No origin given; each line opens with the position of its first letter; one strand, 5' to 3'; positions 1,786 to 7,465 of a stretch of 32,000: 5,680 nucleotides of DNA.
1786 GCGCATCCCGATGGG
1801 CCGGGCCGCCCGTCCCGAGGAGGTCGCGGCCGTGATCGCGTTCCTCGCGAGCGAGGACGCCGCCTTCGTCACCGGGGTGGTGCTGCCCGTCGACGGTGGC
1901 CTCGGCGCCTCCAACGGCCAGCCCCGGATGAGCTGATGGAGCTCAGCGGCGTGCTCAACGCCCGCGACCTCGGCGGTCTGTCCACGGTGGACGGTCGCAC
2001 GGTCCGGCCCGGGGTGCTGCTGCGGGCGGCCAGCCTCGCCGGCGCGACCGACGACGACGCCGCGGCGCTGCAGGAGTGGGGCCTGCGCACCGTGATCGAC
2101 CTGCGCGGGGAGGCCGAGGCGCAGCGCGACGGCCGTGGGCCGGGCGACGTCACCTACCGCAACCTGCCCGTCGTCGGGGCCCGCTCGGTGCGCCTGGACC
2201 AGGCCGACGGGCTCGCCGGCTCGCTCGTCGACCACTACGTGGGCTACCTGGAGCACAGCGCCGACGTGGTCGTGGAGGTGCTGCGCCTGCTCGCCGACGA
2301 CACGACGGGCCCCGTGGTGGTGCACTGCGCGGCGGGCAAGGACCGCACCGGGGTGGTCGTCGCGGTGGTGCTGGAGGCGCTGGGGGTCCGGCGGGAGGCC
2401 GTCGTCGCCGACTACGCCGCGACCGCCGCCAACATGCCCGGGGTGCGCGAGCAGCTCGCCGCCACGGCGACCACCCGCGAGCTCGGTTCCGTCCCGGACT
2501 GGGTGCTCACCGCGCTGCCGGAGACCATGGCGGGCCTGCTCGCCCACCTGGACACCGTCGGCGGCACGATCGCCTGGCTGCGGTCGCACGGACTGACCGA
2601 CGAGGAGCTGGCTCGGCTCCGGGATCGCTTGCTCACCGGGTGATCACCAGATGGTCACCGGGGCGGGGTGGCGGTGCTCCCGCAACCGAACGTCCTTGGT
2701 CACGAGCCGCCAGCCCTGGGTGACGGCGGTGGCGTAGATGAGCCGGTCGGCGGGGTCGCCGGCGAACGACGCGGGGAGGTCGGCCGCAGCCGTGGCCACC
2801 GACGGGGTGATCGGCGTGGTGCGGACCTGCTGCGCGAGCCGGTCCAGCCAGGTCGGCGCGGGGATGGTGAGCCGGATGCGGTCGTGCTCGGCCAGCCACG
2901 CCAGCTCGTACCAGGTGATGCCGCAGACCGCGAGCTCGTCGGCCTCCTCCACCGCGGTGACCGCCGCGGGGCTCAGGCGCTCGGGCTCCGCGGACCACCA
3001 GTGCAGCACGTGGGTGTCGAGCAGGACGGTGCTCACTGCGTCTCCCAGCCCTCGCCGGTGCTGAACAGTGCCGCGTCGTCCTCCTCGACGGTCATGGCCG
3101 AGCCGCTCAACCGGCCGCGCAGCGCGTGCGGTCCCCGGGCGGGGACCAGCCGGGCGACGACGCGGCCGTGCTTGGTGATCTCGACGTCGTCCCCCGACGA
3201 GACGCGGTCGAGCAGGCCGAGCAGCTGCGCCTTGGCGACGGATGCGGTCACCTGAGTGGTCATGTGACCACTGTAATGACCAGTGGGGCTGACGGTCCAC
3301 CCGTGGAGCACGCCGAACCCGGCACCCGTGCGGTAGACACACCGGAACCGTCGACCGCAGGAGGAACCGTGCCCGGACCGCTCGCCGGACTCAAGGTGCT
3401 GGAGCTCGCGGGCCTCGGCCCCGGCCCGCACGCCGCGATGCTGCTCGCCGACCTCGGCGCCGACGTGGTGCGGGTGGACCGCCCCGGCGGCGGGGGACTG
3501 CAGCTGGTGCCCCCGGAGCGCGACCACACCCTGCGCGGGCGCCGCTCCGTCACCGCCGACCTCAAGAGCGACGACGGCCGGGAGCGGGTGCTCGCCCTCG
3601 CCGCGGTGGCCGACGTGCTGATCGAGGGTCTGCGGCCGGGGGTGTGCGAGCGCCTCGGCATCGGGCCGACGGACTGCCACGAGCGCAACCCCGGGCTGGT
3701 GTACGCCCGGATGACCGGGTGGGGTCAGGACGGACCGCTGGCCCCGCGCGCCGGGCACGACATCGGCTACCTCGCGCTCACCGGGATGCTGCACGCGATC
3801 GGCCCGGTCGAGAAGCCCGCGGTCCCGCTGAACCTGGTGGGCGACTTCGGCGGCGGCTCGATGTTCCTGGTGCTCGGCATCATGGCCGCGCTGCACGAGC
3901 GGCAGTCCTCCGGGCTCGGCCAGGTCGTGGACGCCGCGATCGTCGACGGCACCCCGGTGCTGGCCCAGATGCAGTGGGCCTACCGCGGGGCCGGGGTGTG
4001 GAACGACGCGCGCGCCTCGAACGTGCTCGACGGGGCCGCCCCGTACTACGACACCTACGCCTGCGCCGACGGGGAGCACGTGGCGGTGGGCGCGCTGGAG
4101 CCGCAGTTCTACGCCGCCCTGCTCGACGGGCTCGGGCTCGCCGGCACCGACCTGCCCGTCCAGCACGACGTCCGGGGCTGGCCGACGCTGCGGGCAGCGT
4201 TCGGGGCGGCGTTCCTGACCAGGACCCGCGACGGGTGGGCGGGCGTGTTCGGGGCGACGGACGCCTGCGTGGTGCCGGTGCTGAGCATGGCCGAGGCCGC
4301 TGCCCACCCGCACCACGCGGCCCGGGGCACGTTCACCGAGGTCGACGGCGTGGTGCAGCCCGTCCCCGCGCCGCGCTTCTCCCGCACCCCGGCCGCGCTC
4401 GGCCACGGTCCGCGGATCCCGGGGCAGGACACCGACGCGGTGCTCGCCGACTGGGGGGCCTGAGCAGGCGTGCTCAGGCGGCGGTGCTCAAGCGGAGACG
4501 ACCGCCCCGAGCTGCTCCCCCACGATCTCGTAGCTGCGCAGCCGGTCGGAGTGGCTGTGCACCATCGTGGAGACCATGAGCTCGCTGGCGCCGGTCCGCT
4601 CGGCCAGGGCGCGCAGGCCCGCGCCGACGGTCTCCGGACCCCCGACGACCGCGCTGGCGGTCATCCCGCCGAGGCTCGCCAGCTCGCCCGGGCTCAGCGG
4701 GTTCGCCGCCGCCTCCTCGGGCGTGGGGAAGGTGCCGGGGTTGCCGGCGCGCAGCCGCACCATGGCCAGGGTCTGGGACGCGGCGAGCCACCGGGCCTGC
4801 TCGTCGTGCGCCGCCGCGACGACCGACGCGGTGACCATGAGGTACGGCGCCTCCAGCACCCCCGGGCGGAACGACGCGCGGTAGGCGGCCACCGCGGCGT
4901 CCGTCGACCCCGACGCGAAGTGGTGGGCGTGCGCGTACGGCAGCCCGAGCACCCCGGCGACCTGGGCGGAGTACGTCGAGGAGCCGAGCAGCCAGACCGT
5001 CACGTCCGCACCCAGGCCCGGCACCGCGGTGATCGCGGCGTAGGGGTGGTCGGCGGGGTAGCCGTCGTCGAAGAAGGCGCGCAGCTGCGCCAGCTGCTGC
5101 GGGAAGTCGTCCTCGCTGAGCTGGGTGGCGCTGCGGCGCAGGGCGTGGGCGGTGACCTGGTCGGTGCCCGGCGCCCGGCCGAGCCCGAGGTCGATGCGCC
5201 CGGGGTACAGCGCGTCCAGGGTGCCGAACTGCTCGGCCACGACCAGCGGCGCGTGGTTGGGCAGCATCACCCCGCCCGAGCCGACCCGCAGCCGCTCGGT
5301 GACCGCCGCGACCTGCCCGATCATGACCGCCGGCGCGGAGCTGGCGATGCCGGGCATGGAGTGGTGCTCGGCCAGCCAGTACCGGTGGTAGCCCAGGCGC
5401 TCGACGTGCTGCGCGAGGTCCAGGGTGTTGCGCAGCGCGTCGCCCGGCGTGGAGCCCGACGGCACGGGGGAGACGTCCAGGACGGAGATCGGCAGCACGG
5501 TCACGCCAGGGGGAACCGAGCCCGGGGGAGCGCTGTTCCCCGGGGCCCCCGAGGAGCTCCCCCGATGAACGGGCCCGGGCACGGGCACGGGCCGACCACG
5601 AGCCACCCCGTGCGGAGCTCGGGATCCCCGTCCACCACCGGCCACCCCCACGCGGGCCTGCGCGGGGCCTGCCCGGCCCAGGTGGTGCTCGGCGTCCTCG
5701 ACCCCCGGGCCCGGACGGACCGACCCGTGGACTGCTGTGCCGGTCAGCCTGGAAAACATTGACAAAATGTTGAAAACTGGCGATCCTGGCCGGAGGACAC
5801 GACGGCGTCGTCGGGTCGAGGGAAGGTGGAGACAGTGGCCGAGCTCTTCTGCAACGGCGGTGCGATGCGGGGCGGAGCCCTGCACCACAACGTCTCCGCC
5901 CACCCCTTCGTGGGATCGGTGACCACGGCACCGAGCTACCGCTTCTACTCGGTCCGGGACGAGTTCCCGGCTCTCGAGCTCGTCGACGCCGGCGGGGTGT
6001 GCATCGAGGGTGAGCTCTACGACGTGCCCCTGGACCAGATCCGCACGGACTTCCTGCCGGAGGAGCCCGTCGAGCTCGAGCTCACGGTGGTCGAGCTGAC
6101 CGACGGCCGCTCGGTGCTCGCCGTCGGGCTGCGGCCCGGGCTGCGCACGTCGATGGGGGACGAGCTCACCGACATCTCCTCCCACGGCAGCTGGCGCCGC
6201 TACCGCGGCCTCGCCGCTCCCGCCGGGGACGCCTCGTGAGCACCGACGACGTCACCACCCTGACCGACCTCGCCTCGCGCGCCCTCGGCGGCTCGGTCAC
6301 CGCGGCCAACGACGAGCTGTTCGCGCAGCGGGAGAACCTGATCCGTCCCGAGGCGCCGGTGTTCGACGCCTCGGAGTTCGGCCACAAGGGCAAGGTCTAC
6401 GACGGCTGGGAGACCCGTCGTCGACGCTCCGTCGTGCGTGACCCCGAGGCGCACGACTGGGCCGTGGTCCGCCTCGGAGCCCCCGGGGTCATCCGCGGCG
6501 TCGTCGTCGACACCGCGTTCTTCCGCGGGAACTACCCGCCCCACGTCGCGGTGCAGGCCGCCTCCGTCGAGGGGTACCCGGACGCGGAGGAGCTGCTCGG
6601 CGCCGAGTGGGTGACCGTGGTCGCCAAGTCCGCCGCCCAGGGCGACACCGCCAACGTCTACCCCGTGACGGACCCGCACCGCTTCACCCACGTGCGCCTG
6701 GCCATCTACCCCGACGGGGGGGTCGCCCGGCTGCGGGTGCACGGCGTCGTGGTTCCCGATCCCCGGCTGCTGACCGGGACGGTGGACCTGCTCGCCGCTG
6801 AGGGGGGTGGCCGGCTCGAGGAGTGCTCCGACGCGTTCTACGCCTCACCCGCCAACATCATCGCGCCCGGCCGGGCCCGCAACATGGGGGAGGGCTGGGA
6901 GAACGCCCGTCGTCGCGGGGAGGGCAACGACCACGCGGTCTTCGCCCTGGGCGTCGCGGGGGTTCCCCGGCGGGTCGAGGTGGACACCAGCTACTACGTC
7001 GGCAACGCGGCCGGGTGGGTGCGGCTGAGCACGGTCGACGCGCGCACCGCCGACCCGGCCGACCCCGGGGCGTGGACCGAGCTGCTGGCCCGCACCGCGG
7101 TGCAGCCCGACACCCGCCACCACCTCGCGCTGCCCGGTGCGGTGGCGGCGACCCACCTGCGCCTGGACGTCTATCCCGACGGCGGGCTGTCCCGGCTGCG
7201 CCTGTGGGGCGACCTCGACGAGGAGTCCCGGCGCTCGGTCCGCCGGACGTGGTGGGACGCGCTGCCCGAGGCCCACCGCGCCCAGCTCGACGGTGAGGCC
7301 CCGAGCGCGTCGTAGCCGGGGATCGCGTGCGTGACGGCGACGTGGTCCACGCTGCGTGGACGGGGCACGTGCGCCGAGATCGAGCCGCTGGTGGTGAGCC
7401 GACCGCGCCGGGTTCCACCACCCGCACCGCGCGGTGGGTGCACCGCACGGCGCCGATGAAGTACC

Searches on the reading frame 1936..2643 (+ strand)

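Call 83: search_protein_families(library=pfam, proteins=[window:1936-2643:+], max_evalue=0.00001)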
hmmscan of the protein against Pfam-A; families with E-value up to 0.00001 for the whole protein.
window:1936-2643:+ (235 aa): 4 families
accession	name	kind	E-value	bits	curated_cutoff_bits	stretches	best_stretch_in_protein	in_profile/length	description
PF13350.11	Y_phosphatase3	-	9.4e-60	203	22.2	1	2-234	2-240/240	Tyrosine phosphatase family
PF22784.1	PTP-SAK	-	1.3e-09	38.8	27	1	38-162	20-128/153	Swiss Army Knife protein, DSP-PTPase phosphatase domain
PF22741.1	PTP-NADK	-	1.2e-07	31.7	27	0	108-157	91-138/163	DSP-PTPase phosphatase fused to NAD+ Kinase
PF22785.1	Tc-R-P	-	2.2e-07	31.8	27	0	37-146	11-101/106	Polymorphic toxin system, DSP-PTPase phosphatase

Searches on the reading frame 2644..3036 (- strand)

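Call 83: search_protein_families(library=pfam, proteins=[window:2644-3036:-], max_evalue=0.00001)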
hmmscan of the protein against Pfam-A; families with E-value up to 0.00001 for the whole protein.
window:2644-3036:- (130 aa): 1 family
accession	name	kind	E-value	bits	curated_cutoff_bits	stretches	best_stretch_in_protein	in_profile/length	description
PF01850.27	PIN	-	1.1e-17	65.2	23.6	1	4-121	1-117/120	PIN domain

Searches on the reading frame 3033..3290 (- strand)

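Call 85: search_protein_families(library=pfam, proteins=[window:3033-3290:-], max_evalue=0.1)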
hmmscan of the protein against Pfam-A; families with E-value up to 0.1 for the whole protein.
window:3033-3290:- (85 aa): 1 family
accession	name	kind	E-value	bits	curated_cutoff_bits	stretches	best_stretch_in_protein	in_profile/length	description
PF02604.26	PhdYeFM_antitox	-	4.1e-06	26.9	29.8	1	12-52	2-43/74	Antitoxin Phd_YefM, type II toxin-antitoxin system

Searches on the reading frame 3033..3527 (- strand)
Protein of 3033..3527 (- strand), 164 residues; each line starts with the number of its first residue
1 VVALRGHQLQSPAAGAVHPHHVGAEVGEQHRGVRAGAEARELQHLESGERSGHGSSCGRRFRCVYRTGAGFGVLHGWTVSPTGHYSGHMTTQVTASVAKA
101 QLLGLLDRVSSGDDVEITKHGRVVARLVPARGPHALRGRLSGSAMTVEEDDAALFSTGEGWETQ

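Call 85: search_protein_families(library=pfam, proteins=[window:3033-3527:-], max_evalue=0.1)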
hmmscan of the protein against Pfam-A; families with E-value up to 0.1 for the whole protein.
window:3033-3527:- (164 aa): 1 family
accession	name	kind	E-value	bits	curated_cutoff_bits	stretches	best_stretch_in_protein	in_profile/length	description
PF02604.26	PhdYeFM_antitox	-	1.4e-05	25.2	29.8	1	91-131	2-43/74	Antitoxin Phd_YefM, type II toxin-antitoxin system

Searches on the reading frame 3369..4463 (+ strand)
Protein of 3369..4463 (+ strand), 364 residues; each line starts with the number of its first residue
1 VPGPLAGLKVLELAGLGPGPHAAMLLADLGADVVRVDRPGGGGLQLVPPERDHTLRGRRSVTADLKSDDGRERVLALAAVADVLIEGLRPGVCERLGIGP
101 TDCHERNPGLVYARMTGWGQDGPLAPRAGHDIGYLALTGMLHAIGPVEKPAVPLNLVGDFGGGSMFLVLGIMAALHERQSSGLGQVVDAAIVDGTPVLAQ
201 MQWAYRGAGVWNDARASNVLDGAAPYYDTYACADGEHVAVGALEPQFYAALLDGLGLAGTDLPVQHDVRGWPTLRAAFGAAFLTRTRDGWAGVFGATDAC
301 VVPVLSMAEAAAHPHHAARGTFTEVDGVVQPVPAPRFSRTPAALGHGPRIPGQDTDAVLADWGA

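Call 83: search_protein_families(library=pfam, proteins=[window:3369-4463:+], max_evalue=0.00001)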
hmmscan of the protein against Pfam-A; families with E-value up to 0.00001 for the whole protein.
window:3369-4463:+ (364 aa): 1 family
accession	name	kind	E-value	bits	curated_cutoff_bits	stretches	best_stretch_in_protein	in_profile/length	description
PF02515.22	CoA_transf_3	-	2.2e-79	267.7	23.3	1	5-348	1-359/366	CoA-transferase family III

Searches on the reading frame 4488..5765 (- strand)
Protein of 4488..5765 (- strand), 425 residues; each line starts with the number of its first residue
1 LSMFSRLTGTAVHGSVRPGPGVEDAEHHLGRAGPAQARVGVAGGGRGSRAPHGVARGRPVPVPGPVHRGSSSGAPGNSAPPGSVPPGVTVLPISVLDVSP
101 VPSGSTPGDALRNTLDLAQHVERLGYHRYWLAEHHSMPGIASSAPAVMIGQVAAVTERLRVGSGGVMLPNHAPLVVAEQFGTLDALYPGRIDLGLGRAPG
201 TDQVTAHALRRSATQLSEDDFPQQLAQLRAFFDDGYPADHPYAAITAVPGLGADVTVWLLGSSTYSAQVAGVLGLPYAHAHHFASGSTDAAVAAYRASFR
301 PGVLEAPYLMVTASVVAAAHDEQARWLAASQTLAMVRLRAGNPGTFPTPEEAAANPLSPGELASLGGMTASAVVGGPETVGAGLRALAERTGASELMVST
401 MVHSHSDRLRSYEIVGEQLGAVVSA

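Call 83: search_protein_families(library=pfam, proteins=[window:4488-5765:-], max_evalue=0.00001)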
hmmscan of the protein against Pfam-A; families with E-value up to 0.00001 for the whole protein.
window:4488-5765:- (425 aa): 1 family
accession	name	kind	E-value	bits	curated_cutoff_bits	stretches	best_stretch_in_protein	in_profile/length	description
PF00296.26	Bac_luciferase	-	1.5e-38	133.4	27.9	1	103-393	14-312/314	Luciferase-like monooxygenase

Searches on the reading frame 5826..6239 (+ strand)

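Call 83: search_protein_families(library=pfam, proteins=[window:5826-6239:+], max_evalue=0.00001)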
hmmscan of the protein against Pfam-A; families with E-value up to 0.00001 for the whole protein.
window:5826-6239:+ (137 aa): 1 family
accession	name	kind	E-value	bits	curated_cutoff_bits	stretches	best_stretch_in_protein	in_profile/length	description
PF21986.1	AH_C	-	8.4e-26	90.8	27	1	6-127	2-122/123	Allophanate hydrolase C-terminal domain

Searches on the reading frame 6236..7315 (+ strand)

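Call 83: search_protein_families(library=pfam, proteins=[window:6236-7315:+], max_evalue=0.00001)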
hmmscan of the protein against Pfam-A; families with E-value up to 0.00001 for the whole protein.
window:6236-7315:+ (359 aa): 1 family
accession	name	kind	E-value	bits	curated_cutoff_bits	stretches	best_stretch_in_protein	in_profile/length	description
PF03561.21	Allantoicase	-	4.2e-87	290.2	27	2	18-172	1-154/155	Allantoicase repeat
